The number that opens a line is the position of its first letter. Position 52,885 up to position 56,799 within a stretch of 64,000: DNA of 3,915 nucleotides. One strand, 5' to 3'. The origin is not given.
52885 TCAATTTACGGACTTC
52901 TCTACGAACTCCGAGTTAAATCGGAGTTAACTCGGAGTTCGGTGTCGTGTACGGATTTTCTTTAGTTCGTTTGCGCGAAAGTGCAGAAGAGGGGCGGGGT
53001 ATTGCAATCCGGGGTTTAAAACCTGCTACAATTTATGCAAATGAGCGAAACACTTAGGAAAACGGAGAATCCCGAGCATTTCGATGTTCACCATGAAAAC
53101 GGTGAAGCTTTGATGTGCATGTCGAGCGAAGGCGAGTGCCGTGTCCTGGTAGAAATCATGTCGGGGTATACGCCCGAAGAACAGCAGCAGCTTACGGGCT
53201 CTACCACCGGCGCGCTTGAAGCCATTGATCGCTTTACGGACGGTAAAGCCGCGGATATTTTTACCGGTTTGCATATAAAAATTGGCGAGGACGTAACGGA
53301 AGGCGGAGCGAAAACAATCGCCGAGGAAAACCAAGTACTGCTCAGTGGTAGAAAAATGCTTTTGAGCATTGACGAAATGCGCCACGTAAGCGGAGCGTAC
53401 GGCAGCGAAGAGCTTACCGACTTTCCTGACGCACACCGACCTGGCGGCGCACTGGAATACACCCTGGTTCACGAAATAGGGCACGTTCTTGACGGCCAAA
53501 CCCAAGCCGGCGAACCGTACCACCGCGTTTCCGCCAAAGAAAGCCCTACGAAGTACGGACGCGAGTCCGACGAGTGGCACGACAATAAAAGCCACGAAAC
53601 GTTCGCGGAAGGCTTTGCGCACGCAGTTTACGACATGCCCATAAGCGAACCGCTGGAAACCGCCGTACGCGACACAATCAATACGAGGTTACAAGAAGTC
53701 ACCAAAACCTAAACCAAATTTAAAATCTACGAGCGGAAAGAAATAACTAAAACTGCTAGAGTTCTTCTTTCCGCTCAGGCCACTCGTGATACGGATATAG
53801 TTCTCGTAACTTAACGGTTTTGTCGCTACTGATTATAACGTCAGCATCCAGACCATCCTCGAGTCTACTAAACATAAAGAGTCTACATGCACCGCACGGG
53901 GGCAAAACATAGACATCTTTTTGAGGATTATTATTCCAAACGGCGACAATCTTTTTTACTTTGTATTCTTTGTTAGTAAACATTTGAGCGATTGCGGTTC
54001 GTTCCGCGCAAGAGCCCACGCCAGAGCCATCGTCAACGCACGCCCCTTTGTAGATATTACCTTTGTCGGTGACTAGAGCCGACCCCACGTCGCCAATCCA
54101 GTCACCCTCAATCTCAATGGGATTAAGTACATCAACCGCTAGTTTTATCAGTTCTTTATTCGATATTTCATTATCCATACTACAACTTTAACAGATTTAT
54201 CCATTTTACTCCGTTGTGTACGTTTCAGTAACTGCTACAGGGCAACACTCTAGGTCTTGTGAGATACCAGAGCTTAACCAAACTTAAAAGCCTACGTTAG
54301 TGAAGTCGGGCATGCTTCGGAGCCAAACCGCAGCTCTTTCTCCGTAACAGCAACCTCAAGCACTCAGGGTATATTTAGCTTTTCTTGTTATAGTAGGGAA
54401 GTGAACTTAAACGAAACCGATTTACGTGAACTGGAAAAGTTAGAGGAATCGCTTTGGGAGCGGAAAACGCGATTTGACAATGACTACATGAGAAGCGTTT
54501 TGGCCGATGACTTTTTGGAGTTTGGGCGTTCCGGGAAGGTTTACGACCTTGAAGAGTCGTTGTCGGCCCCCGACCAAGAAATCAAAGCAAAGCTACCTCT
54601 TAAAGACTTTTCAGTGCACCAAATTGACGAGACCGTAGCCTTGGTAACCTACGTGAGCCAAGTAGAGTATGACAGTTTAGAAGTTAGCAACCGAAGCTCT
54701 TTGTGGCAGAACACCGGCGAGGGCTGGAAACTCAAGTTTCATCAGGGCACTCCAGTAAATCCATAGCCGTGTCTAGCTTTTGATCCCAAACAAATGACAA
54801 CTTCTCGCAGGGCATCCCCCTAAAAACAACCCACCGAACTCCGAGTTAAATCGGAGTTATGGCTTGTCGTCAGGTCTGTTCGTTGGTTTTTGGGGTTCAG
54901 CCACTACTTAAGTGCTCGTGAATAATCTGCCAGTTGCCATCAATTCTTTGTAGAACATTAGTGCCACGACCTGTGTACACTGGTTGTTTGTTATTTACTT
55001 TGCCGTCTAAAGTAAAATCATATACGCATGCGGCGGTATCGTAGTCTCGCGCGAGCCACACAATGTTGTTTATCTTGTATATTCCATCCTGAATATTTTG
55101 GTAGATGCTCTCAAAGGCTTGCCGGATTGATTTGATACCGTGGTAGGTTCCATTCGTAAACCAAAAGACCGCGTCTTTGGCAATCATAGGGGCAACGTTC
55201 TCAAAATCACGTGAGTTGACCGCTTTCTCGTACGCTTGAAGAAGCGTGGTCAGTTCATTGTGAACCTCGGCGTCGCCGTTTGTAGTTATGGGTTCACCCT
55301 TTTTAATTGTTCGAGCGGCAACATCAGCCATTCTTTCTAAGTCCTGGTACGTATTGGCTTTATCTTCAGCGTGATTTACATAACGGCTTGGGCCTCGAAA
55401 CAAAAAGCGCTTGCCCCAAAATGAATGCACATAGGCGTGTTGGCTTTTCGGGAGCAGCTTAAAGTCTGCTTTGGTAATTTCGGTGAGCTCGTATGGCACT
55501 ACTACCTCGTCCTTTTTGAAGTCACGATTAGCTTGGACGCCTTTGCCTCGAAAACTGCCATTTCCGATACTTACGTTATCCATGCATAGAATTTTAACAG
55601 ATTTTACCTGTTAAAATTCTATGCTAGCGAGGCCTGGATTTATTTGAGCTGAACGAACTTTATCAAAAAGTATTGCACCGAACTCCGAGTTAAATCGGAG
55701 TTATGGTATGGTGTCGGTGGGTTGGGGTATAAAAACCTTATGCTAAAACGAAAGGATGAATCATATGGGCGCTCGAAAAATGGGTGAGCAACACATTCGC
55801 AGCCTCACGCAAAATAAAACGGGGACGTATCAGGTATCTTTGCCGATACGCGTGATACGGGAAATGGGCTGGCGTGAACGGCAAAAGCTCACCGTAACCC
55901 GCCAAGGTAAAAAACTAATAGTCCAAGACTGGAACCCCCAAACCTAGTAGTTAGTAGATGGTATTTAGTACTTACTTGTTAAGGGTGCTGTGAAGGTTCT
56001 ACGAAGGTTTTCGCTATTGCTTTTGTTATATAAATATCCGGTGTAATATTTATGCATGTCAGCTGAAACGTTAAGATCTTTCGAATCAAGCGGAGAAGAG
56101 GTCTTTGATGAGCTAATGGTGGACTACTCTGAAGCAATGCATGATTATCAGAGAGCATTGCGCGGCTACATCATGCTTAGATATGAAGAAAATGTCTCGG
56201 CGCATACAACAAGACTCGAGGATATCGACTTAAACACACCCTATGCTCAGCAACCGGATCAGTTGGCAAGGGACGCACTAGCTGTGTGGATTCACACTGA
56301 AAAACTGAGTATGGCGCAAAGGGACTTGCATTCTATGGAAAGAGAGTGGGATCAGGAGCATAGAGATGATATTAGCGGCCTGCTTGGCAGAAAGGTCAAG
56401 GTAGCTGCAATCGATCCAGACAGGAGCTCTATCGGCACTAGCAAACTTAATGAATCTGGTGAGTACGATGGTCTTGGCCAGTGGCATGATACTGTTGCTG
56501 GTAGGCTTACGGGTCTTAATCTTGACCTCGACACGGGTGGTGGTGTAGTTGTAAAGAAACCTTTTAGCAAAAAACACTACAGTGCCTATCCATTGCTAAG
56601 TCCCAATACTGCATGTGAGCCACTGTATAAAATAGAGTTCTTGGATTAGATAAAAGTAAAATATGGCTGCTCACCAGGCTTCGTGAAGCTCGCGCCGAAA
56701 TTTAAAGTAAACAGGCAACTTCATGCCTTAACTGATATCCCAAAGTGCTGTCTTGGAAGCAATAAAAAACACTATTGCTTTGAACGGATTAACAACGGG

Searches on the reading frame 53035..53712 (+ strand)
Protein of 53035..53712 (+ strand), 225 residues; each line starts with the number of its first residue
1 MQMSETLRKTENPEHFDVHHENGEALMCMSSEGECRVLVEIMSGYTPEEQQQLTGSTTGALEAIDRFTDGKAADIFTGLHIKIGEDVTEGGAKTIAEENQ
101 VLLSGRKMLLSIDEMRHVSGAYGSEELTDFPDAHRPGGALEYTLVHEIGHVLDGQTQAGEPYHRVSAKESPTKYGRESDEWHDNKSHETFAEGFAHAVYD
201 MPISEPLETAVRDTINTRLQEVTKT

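Call 10: search_protein_families(library=pfam, proteins=[window:53035-53712:+], max_evalue=0.01)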
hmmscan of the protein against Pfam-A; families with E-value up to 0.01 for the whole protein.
window:53035-53712:+ (225 aa): 0 families

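Call 28: find_encoding_contigs(protein=window:53035-53712:+, flank=10000, max_places=10)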
Protein window:53035-53712:+ (225 aa): 1 contig read that carries it; 1 place shown.
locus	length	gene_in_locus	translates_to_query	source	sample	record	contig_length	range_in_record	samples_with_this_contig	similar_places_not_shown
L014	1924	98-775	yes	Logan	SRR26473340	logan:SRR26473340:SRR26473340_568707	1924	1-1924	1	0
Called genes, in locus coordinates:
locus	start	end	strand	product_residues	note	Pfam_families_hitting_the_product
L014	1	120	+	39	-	?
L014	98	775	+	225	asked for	-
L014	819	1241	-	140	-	PF00383:dCMP_cyt_deam_1 (weak)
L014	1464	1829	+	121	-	PF14534:DUF4440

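Call 65: search_protein_families(library=ncbifam, proteins=[window:53041-53712:+], max_evalue=0.1)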
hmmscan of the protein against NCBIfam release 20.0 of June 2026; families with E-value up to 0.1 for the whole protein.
window:53041-53712:+ (223 aa): 0 families

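Call 66: search_protein_families(library=pfam, proteins=[window:53041-53712:+], max_evalue=1)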
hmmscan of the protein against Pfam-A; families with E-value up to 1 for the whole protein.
window:53041-53712:+ (223 aa): 0 families

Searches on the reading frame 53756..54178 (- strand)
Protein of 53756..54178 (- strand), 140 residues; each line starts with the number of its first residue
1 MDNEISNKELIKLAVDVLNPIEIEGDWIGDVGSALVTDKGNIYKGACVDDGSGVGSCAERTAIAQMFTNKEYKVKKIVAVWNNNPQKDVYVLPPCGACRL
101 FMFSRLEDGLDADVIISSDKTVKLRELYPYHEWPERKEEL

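Call 10: search_protein_families(library=pfam, proteins=[window:53756-54178:-], max_evalue=0.01)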
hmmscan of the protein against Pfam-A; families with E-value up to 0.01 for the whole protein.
window:53756-54178:- (140 aa): 1 family
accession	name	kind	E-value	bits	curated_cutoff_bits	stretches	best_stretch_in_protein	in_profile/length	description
PF00383.29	dCMP_cyt_deam_1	-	2.1e-06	28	25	1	29-103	24-91/102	Cytidine and deoxycytidylate deaminase zinc-binding region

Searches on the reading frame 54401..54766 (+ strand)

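Call 10: search_protein_families(library=pfam, proteins=[window:54401-54766:+], max_evalue=0.01)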
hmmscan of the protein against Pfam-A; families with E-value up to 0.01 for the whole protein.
window:54401-54766:+ (121 aa): 1 family
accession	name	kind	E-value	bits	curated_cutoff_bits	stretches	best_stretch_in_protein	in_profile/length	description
PF14534.12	DUF4440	-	2.6e-11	44.3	25.2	1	11-111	1-107/107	Domain of unknown function (DUF4440)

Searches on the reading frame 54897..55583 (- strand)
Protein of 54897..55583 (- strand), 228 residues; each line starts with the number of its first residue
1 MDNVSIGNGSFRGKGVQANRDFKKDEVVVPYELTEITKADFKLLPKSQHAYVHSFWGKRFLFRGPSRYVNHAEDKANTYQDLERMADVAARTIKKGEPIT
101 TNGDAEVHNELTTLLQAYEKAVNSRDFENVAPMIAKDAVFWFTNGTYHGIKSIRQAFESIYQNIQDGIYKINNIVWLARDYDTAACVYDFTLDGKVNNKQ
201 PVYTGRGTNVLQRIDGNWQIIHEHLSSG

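Call 10: search_protein_families(library=pfam, proteins=[window:54897-55583:-], max_evalue=0.01)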
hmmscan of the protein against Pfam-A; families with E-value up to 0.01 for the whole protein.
window:54897-55583:- (228 aa): 7 families
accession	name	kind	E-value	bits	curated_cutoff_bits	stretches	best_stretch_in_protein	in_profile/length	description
PF14534.12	DUF4440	-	7e-13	49.4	25.2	1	112-220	2-107/107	Domain of unknown function (DUF4440)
PF13474.12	SnoaL_3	-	1.9e-12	48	22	1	113-226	3-117/121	SnoaL-like domain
PF12680.13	SnoaL_2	-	2.3e-09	38.2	27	1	116-218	2-99/102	SnoaL-like domain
PF08332.16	CaMKII_AD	-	1.7e-08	35.1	22.1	1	109-227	3-126/128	Calcium/calmodulin dependent protein kinase II association domain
PF00856.33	SET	-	1.2e-07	32.5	22.4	1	13-102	1-103/105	SET domain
PF13577.12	SnoaL_4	-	5.7e-06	26.8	24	1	107-221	5-123/126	SnoaL-like domain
PF07366.18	SnoaL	-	0.0042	17.4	28.4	1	113-175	2-65/126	SnoaL-like polyketide cyclase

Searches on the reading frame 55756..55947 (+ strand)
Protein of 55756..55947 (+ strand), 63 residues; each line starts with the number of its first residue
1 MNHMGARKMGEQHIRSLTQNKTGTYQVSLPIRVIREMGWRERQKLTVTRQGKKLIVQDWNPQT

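Call 65: search_protein_families(library=ncbifam, proteins=[window:55756-55947:+], max_evalue=0.1)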
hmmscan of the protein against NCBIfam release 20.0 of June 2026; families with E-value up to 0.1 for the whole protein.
window:55756-55947:+ (63 aa): 0 families

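Call 66: search_protein_families(library=pfam, proteins=[window:55756-55947:+], max_evalue=1)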
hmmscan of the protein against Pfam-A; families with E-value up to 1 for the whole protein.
window:55756-55947:+ (63 aa): 1 family
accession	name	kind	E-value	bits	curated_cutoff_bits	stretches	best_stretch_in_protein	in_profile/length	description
PF04014.23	MazE_antitoxin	-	4.1e-05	23.9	24.7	1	23-56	6-40/48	Antidote-toxin recognition MazE, bacterial antitoxin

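Call 85: search_solved_structures(query=window:55765-55944:+, max_evalue=10, show_alignments=2)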
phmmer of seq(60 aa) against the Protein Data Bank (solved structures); distinct sequences matched with E-value up to 10: 0.

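Call 92: predict_structure(protein=window:55765-55947:+)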
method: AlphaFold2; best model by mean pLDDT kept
length: 60 residues; sequences in the alignment: 1
mean_pLDDT: 54.5   pTM: 0.25
mean pLDDT of the five models: 54.5, 53.1, 52.9, 51.7, 51.0
residues with pLDDT >= 90: 0; 70-90: 0; 50-70: 48; < 50: 12
segments of 3 or more residues with pLDDT < 50: 18-20, 56-60
pLDDT, mean of each block of 10 residues (from residue 1): 54 51 56 58 58 50
secondary structure, 60 per line:
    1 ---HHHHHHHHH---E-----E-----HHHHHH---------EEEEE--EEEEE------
elements in order: H4-12 H28-33 E43-47 E50-54

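Call 93: search_protein_representatives(protein=window:55765-55947:+)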
Query: 60 residues. Proteins with E-value up to 0.001 (for the whole library): 169; up to 1e-10: 5; up to 1e-30: 0. The best 150 are listed.
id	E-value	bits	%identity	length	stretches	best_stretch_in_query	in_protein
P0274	9.9e-17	76.1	58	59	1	1-59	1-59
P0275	3.6e-16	74.3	59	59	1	1-59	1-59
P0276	2.9e-12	62.1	46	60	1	4-57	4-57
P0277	5.3e-11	58.2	50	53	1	10-59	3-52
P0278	5.7e-11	58.1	47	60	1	1-57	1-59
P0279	2.0e-10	56.3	49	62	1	3-57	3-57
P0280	3.5e-10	55.6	54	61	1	9-58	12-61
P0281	5.3e-10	55.0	47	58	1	1-57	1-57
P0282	6.9e-10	54.7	45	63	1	6-58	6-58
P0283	8.9e-10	54.3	54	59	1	1-58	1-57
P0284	1.0e-09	54.2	48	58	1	1-56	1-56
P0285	1.2e-09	53.9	48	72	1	2-57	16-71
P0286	2.1e-09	53.1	44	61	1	1-57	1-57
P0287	2.2e-09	53.1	44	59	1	1-57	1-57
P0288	5.8e-09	51.8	44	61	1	1-57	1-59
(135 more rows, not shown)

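Call 94: list_cluster_members(proteins=[P0274, P0275, P0276, P0277, P0278, P0279, P0280, P0281, P0282, P0283])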
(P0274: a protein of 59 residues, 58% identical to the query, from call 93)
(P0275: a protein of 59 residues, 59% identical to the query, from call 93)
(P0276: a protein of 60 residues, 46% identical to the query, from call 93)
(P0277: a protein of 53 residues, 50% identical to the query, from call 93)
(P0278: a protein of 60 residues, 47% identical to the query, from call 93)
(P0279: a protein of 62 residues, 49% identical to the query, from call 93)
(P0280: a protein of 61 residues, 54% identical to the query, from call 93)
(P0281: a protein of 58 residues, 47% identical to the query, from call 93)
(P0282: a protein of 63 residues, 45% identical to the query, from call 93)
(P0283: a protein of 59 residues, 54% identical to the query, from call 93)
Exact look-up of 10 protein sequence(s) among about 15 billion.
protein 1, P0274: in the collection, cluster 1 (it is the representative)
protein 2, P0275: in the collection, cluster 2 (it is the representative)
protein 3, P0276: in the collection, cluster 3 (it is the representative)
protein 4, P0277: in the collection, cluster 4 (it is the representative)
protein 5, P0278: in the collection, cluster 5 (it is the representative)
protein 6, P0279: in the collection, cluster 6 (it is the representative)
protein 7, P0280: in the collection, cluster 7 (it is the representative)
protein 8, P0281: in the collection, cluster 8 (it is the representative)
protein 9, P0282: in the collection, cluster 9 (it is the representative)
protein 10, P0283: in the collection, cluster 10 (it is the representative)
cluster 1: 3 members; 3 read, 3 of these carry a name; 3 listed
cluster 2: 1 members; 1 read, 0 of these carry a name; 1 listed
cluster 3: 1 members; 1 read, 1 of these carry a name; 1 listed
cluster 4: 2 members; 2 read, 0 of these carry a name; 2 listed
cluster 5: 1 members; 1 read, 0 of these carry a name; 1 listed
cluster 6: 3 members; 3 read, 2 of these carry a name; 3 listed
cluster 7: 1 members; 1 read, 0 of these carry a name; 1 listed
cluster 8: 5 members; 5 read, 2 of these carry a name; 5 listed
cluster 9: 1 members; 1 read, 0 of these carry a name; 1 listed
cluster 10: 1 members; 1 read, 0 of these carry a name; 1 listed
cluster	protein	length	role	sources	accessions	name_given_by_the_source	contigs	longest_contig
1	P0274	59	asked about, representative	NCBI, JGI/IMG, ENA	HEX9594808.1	MAG TPA: hypothetical protein VF996_01635 [Candidatus Saccharimonadales bacterium] | hypothetical protein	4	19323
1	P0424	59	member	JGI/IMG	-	hypothetical protein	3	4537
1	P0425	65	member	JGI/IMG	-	Ni/Co efflux regulator RcnB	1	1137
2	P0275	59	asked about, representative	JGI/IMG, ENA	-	-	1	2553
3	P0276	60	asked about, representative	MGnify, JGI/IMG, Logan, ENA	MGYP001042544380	CR=1 FL=1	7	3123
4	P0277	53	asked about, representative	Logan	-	-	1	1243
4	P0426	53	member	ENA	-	-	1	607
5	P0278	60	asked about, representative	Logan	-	-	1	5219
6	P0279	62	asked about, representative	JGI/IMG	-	hypothetical protein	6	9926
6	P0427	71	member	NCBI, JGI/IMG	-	hypothetical protein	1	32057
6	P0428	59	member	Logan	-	-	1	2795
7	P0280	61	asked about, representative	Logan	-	-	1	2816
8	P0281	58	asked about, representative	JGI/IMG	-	bifunctional DNA-binding transcriptional regulator/antitoxin component of YhaV-PrlF ...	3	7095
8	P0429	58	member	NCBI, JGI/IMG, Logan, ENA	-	bifunctional DNA-binding transcriptional regulator/antitoxin component of YhaV-PrlF ...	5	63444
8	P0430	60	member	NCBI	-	-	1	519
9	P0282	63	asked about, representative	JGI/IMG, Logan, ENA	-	-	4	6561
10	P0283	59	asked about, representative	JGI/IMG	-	-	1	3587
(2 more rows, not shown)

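Call 99: search_dna_similar(query=window:55765-55944:+, collection=plasmids, mode=protein, max_evalue=0.001, max_rows=10)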
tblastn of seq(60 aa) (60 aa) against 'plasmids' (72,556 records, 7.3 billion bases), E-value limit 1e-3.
No match.

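Call 100: search_dna_similar(query=window:55765-55944:+, collection=phages, mode=protein, max_evalue=0.001, max_rows=10)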
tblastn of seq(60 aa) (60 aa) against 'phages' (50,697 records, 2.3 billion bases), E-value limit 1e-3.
No match.

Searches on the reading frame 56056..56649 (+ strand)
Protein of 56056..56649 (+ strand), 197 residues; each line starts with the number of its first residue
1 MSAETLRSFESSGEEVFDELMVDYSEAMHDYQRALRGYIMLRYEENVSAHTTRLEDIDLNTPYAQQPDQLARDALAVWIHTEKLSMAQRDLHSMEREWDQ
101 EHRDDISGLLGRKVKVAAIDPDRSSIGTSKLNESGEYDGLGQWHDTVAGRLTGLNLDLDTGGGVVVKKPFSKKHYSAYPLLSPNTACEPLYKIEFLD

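Call 10: search_protein_families(library=pfam, proteins=[window:56056-56649:+], max_evalue=0.01)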
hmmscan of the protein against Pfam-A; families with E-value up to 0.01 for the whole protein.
window:56056-56649:+ (197 aa): 0 families

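Call 65: search_protein_families(library=ncbifam, proteins=[window:56056-56649:+], max_evalue=0.1)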
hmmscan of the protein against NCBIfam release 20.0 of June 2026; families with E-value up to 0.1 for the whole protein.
window:56056-56649:+ (197 aa): 0 families

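Call 66: search_protein_families(library=pfam, proteins=[window:56056-56649:+], max_evalue=1)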
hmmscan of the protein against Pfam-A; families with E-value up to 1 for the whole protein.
window:56056-56649:+ (197 aa): 1 family
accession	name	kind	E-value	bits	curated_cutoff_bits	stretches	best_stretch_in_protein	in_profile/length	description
PF14120.11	YhzD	-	0.083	13.3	27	1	2-54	2-49/61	YhzD-like protein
